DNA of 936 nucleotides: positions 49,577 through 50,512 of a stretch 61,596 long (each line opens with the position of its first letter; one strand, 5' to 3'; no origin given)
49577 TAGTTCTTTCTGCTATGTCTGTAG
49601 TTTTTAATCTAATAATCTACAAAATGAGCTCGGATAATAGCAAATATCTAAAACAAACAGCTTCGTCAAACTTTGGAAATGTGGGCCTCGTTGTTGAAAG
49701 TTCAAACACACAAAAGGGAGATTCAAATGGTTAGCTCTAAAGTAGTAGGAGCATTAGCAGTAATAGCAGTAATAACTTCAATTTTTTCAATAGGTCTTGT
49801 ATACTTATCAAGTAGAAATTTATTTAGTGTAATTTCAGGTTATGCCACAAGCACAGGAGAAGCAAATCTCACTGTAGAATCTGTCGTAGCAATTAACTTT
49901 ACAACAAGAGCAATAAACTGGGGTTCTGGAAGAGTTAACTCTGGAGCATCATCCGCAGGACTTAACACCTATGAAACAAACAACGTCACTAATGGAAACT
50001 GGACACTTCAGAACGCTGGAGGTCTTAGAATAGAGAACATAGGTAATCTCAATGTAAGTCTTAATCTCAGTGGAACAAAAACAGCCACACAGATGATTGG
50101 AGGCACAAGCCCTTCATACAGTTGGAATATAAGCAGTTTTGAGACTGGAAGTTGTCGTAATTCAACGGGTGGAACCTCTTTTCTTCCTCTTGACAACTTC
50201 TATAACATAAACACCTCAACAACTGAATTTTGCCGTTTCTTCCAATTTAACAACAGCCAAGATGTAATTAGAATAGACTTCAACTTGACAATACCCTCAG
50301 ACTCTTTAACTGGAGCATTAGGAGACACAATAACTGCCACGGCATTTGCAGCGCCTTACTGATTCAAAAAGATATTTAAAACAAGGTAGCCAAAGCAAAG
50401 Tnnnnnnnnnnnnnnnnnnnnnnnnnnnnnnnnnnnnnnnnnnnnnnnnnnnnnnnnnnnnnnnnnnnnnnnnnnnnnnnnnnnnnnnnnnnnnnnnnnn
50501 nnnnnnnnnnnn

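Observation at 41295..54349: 13-kb co-directional cluster: giant LamG adhesin plus eight small membrane-anchored beta-sandwich proteins and a coiled-coil protein, with no recognisable assembly machinery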

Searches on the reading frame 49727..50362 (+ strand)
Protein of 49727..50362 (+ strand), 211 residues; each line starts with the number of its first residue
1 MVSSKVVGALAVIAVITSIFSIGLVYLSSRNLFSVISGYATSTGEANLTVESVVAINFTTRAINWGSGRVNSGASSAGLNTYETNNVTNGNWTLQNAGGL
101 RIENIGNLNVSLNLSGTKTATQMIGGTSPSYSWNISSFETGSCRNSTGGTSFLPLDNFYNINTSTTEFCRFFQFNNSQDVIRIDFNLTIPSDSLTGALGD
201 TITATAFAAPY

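Call 6: search_protein_families(library=pfam, max_evalue=0.1, proteins=[window:49727-50362:+])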
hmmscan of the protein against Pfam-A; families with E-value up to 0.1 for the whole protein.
window:49727-50362:+ (211 aa): 0 families

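Call 10: search_protein_families(library=ncbifam, max_evalue=0.1, proteins=[window:49727-50362:+])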
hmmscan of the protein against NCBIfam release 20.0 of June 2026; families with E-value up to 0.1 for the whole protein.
window:49727-50362:+ (211 aa): 0 families

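Call 25: find_homologous_proteins(query=window:49727-50362:+, max_evalue=0.001)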
Query window:49727-50362:+ (211 aa): 318 proteins with E <= 0.001 among 1056 candidates; the best 120 are listed.
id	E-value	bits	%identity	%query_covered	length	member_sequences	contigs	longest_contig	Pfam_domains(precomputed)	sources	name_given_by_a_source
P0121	3.4e-127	440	100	100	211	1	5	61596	-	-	-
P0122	8.3e-99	347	79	100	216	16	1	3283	-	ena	-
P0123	2.4e-96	339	76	100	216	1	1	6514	-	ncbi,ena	-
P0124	5.9e-95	335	74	100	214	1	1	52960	-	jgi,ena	-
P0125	1.4e-94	333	78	93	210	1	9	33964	-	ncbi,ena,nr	ncbi:hypothetical protein J4416_01555 [Candidatus Pacearchaeota archaeon]|nr:hypothetical protein [u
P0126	2.2e-93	329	76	99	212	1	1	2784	-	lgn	-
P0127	9.1e-93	327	74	100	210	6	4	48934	-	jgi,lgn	jgi:hypothetical protein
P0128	3.6e-92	325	72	100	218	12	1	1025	-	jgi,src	-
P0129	3.7e-92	325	75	98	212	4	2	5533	-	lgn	-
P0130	1.9e-91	323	74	100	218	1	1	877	-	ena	-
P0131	1.9e-91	323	74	100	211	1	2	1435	-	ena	-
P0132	5.5e-91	322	75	96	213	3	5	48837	-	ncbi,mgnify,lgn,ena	ncbi:MAG: hypothetical protein AABW89_05000 [Nanoarchaeota archaeon]|mgnify:FL=1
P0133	2.9e-90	319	73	99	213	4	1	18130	-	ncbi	ncbi:MAG: hypothetical protein ACP5N7_02080 [Candidatus Pacearchaeota archaeon]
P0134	1.1e-89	317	74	98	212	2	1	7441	-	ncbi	-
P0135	1.2e-89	317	74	92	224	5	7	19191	-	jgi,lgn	jgi:hypothetical protein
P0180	3.7e-80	286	69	92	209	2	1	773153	-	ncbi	-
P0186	2.0e-77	277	69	98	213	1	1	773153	-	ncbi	-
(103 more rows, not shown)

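Call 36: predict_structure(alignment_id=A2)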
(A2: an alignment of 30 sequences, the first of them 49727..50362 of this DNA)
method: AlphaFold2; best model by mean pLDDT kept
length: 211 residues; sequences in the alignment: 30
mean_pLDDT: 84.9   pTM: 0.67
mean pLDDT of the five models: 84.9, 83.3, 82.0, 80.5, 78.8
residues with pLDDT >= 90: 89; 70-90: 104; 50-70: 17; < 50: 1
segments of 3 or more residues with pLDDT < 50: none
pLDDT, mean of each block of 10 residues (from residue 1): 78 92 87 66 56 88 85 93 85 86 91 93 94 85 81 84 88 82 93 89 89 62
secondary structure, 60 per line:
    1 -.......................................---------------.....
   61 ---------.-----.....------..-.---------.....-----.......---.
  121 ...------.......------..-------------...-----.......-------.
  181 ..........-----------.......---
elements in order: H2-40 E56-60 E76-80 E100-104 E110-116 H120-123 E130-136 E158-160 E166-172 E180-190 E202-208

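Call 39: fold_search(model_id=the predicted structure, library=pdb)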
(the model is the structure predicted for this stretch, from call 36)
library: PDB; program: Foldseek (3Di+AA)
matches with E <= 10: 641; with E <= 0.001: 0
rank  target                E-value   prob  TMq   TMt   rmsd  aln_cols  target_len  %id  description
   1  9ikj_A                2.4e-02  0.82  0.33  0.30   8.9       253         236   10  Cryo-EM structure of TLP-1a (released 2024-11-13)
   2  6e14_G                6.4e-02  0.72  0.32  0.42   7.8       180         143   14  Handover mechanism of the growing pilus by the bacterial outer membrane usher FimD (released 2018-10-17)
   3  3sqb_B                7.2e-02  0.57  0.30  0.39   8.5       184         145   13  Structure of the major type 1 pilus subunit FimA bound to the FimC chaperone (released 2012-05-30)
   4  3jwn_G                7.6e-02  0.54  0.27  0.36   8.4       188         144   12  Complex of FimC, FimF, FimG and FimH (released 2010-06-16)
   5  9fx0_A                7.6e-02  0.38  0.25  0.31   9.1       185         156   10  Cryo-EM structure of the type 1 pilus tip-to-rod transition (released 2025-06-04)
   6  9h8b_A0               8.4e-02  0.82  0.36  0.47  10.0       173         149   14  Ex vivo cannulae fiber structure of Pyrodictium abyssi (released 2024-12-18)
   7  9fxa_K                9.9e-02  0.60  0.30  0.37   8.5       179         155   11  Cryo-EM structure of the type 1 pilus rod as part of the FimI-bound usher complex (FimDHGFAnIC - body 1) (released 2025-06-04)
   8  3bwu_F                9.9e-02  0.44  0.28  0.39   8.3       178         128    9  Crystal structure of the ternary complex of FimD (N-Terminal Domain, FimDN) with FimC and the N-terminally truncated p (released 2008-03-04)
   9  5iqm_A                1.3e-01  0.60  0.30  0.42   6.9       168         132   12  Crystal structure of the E. coli type 1 pilus subunit FimG (engineered variant with substitution Q134E; N-terminal Fim (released 2016-07-06)
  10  9fw9_A                1.4e-01  0.38  0.29  0.37   9.1       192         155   14  Cryo-EM structure of the type 1 pilus assembly platform as part of the FimA-bound chaperone-usher pilus complex (FimDH (released 2025-06-04)
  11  6fqa_D                1.5e-01  0.25  0.24  0.33  10.3       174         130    9  Crystal structure of the CsuC-CsuA/B chaperone-subunit preassembly complex of the archaic chaperone-usher Csu pili of  (released 2018-09-26)
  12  8xcj_F                1.5e-01  0.16  0.18  0.11  14.0       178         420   11  Open State of central tail fiber of bacteriophage lambda upon binding to LamB (gpJ713-LamB complex) (released 2024-05-01)
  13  6fjy_D                1.6e-01  0.54  0.28  0.23   7.0       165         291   10  Crystal structure of CsuC-CsuE chaperone-tip adhesion subunit pre-assembly complex from archaic chaperone-usher Csu pi (released 2018-05-16)
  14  5fqe_B                1.6e-01  0.28  0.23  0.10  10.2       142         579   13  The details of glycolipid glycan hydrolysis by the structural analysis of a family 123 glycoside hydrolase from Clostr (released 2016-03-30)
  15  9fy9_F                1.6e-01  0.20  0.22  0.30  11.2       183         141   12  Cryo-EM structure of the type 1 chaperone-usher pilus FimD-tip complex (FimDHGFC) - Conformer 1 (released 2025-06-04)
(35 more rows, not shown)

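Call 41: search_protein_families(library=pfam, alignment_id=A2, max_evalue=5)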
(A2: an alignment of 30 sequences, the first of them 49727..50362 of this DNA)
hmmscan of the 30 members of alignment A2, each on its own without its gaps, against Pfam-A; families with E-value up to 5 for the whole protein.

A. member 1, window:49727-50362:+ (211 aa): 0 families

B. families by the number of members that match (of 30 scanned): 17 families
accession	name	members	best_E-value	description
PF01883.24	FeS_assembly_P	9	0.0036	Iron-sulfur cluster assembly protein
PF14200.12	RicinB_lectin_2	4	0.058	Ricin-type beta-trefoil lectin domain-like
PF01484.22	Col_cuticle_N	2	0.04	Nematode cuticle collagen N-terminal domain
PF16341.10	DUF4971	1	0.0028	Domain of unknown function (DUF4971)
PF01566.24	Nramp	1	0.012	Natural resistance-associated macrophage protein-like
PF10365.15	DUF2436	1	0.055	Domain of unknown function (DUF2436)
PF16452.10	Phage_CI_C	1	0.069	Bacteriophage CI repressor C-terminal domain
PF22004.1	SPAR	1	0.07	Small regulatory polypeptide of amino acid response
PF21253.3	Mann_GBD_bact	1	0.085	Mannanase, galactose-binding domain-like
PF05128.17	DUF697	1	0.089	Domain of unknown function (DUF697)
PF20077.4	CcmD_alt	1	0.12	CcmD family protein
PF11812.13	DUF3333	1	0.16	Domain of unknown function (DUF3333)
PF14208.11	DUF4320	1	0.18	Domain of unknown function (DUF4320)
PF13231.12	PMT_2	1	0.19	Dolichyl-phosphate-mannose-protein mannosyltransferase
PF20538.3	DUF6753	1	0.36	Family of unknown function (DUF6753)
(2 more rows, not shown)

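Call 48: search_protein_representatives(alignment_id=A2)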
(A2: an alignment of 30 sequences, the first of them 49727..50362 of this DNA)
Query: 30 sequences, 210 profile positions. Proteins with E-value up to 0.001 (for the whole library): 1597; up to 1e-10: 1028; up to 1e-30: 294. The best 150 are listed.
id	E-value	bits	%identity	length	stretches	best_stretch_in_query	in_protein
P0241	6.7e-80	283.8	-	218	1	1-207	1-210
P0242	1.7e-74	266.1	-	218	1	4-208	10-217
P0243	3.4e-68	245.5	-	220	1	4-208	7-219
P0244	5.3e-68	244.9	-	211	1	1-208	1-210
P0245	2.4e-67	242.8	-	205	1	2-208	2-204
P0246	1.4e-65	236.9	-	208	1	3-208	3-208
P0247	7.7e-65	234.5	-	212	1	1-208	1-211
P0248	7.8e-65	234.5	-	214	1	1-207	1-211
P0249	6.2e-63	228.3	-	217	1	1-205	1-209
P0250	9.9e-61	221.1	-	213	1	3-208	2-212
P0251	1.6e-59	217.2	-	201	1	4-208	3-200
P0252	2.9e-58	213.0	-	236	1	1-208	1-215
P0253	9.0e-58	211.5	-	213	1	1-208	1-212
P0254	9.8e-58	211.3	-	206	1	4-208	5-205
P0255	1.6e-56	207.4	-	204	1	2-208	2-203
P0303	5.8e-47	176.2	-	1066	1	39-208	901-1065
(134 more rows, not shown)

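Call 61: search_solved_structures(query=A2, max_evalue=10, show_alignments=3)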
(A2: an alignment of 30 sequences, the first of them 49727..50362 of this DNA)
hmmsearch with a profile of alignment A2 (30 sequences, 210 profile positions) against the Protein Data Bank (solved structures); distinct sequences matched with E-value up to 10: 0.

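Call 62: search_protein_families(library=pfam, max_evalue=1, proteins=[P0303])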
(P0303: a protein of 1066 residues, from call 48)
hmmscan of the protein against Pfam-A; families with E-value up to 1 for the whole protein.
P0303 (1066 aa): 4 families
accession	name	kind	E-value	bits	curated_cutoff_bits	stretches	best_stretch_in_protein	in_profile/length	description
PF13385.13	Laminin_G_3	-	6.4e-43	146.9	27.6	2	622-760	12-150/151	Concanavalin A-like lectin/glucanases superfamily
PF02210.31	Laminin_G_2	-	0.015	16.2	22.9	1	680-749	44-122/126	Laminin G domain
PF00354.24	Pentaxin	-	0.059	13.5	25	0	731-783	134-184/194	Pentaxin family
PF25526.1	LIP-1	-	0.79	9.5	34.1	1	2-36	61-95/250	Liprin-alpha-like coiled coil domain 2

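Call 70: find_encoding_contigs(protein=P0186, flank=10000, max_places=2)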
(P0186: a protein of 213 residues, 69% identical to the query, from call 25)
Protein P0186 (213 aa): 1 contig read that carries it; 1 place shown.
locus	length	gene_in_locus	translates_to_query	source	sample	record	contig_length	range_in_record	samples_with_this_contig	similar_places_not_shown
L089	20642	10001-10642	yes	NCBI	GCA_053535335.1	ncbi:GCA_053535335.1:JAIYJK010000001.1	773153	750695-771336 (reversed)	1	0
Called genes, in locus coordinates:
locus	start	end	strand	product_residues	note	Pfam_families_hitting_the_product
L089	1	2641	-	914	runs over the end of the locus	-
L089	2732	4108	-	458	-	PF00082:Peptidase_S8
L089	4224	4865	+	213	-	-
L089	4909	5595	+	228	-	PF00696:AA_kinase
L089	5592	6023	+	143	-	-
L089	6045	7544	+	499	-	PF01409:tRNA-synt_2d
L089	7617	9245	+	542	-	PF03483:B3_4 (weak), PF03484:B5, PF17759:tRNA_synthFbeta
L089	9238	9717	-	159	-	-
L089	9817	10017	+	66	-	-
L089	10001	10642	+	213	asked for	-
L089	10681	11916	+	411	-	-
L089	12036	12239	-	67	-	-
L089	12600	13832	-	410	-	-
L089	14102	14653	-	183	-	-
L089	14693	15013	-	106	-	-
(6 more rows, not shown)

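Call 71: find_encoding_contigs(protein=P0180, flank=10000, max_places=2)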
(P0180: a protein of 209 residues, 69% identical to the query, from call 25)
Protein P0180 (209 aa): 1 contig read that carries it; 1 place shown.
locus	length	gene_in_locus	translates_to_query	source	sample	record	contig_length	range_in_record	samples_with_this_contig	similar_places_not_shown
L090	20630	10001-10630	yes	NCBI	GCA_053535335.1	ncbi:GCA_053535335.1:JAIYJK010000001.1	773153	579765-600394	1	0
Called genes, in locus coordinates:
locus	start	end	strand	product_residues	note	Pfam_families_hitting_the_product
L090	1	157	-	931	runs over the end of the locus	PF00005:ABC_tran (faint), PF02463:SMC_N (faint), PF03193:RsgA_GTPase (faint), PF06745:ATPase (faint), PF13173:AAA_14 (faint), PF13175:AAA_15 (faint), PF17760:UvrA_inter, PF17755:UvrA_DNA-bind, +8 more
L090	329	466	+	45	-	-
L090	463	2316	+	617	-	-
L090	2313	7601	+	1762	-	-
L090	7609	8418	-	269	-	-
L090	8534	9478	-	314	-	PF08271:Zn_Ribbon_TF, PF00382:TFIIB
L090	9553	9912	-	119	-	PF01201:Ribosomal_S8e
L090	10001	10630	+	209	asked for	-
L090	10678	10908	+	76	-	PF14438:SM-ATX, PF01423:LSM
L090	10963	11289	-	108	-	-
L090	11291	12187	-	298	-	PF23023:Anti-Pycsar_Apyc1, PF00753:Lactamase_B, PF12706:Lactamase_B_2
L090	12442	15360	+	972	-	-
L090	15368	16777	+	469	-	PF05239:PRC (weak)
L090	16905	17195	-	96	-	PF03551:PadR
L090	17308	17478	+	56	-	-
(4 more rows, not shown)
